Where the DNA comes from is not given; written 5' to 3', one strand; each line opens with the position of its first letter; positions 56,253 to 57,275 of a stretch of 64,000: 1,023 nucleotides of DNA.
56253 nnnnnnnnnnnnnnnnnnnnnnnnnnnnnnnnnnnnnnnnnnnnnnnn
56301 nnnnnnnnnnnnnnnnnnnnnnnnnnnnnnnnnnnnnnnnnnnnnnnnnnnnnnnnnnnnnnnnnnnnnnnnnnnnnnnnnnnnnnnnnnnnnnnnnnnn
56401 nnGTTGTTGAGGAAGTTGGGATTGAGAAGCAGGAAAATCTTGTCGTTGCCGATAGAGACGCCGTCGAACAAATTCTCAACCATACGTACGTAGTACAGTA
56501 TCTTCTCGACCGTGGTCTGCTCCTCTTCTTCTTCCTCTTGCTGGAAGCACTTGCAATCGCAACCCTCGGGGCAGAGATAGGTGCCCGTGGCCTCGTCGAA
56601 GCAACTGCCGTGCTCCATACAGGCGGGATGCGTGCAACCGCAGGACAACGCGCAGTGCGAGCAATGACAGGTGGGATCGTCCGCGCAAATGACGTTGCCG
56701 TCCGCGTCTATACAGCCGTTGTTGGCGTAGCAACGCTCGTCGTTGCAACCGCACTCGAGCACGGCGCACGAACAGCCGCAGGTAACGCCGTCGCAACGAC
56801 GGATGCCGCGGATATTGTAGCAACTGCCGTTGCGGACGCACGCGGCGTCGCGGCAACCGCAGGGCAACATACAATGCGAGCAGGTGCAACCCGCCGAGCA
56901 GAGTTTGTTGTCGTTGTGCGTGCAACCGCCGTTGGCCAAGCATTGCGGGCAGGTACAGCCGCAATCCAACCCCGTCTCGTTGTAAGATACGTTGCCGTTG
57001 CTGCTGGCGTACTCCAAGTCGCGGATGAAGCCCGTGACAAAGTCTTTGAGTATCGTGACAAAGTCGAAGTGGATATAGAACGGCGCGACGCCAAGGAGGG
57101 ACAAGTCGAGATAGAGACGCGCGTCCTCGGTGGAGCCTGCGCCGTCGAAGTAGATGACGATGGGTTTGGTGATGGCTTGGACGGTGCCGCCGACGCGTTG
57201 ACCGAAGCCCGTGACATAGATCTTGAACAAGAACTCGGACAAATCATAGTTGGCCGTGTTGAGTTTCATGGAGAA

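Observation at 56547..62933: Cys-rich knot CGC-x3-C-x4-G-x-C repeated 14 times, clustered as insertions in giant A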

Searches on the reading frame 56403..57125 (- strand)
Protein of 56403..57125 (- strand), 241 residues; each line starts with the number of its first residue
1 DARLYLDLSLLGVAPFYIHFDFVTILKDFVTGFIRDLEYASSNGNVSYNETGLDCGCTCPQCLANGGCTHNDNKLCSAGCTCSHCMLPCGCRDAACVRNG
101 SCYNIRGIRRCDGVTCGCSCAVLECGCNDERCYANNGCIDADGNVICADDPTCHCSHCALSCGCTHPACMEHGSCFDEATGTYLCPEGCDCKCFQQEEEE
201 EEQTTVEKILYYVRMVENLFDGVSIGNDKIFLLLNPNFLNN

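Call 5: search_protein_families(library=pfam, proteins=[window:56403-57125:-], max_evalue=10)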
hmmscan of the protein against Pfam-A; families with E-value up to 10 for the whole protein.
window:56403-57125:- (241 aa): 0 families

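Call 8: search_protein_families(library=ncbifam, proteins=[window:56403-57125:-], max_evalue=1)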
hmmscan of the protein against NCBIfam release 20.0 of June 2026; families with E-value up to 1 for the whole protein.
window:56403-57125:- (241 aa): 0 families

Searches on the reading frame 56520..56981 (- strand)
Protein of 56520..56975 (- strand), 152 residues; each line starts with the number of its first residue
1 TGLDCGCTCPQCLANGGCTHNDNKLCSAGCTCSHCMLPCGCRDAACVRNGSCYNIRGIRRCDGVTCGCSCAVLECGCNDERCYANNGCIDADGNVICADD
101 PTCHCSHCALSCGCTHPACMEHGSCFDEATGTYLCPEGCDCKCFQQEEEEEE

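Call 12: find_homologous_proteins(query=window:56520-56975:-, max_evalue=0.01)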
Query window:56520-56975:-: 3 candidates shared short words with the query, none scored E <= 0.01.

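Call 38: find_homologous_proteins(query=A4, max_evalue=0.001)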
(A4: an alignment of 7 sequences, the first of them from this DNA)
Query A4 (7 sequences): 1640 candidates shared short words with the query, none scored E <= 0.001.

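Call 43: predict_structure(alignment_id=A4)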
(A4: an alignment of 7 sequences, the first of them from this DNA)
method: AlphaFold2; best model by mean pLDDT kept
length: 153 residues; sequences in the alignment: 7
mean_pLDDT: 62.7   pTM: 0.34
mean pLDDT of the five models: 62.7, 62.4, 62.2, 58.7, 49.5
residues with pLDDT >= 90: 0; 70-90: 33; 50-70: 109; < 50: 11
segments of 3 or more residues with pLDDT < 50: 108-110, 147-153
pLDDT, mean of each block of 10 residues (from residue 1): 66 78 65 62 67 59 56 54 64 66 53 63 71 72 50 38
secondary structure, 60 per line:
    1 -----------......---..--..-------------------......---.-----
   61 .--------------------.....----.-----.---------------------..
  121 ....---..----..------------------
elements in order: H12-17 H46-51 H82-86 H119-124

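Call 53: fold_search(model_id=the predicted structure, library=pdb)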
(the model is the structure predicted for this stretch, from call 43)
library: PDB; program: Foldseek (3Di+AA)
matches with E <= 10: 0; with E <= 0.001: 0
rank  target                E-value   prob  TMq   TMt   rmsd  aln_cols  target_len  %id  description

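Call 82: search_solved_structures(query=A4, max_evalue=10, show_alignments=2)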
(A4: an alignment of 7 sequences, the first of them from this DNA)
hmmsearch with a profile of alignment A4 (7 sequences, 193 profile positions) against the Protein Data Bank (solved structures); distinct sequences matched with E-value up to 10: 0.

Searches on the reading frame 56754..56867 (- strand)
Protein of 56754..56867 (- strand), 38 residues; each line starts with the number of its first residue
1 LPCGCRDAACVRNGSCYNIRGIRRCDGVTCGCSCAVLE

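Call 52: predict_structure(alignment_id=A3)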
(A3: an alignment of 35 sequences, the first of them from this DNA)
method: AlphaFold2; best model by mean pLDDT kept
length: 38 residues; sequences in the alignment: 35
mean_pLDDT: 78.4   pTM: 0.48
mean pLDDT of the five models: 78.4, 73.2, 70.8, 70.3, 68.1
residues with pLDDT >= 90: 0; 70-90: 28; 50-70: 9; < 50: 1
segments of 3 or more residues with pLDDT < 50: none
pLDDT, mean of each block of 10 residues (from residue 1): 85 87 75 63
secondary structure, 60 per line:
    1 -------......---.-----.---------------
elements in order: H8-13

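Call 84: fold_search(model_id=the predicted structure, library=pdb)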
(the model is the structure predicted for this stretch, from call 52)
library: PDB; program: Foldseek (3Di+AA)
matches with E <= 10: 0; with E <= 0.001: 0
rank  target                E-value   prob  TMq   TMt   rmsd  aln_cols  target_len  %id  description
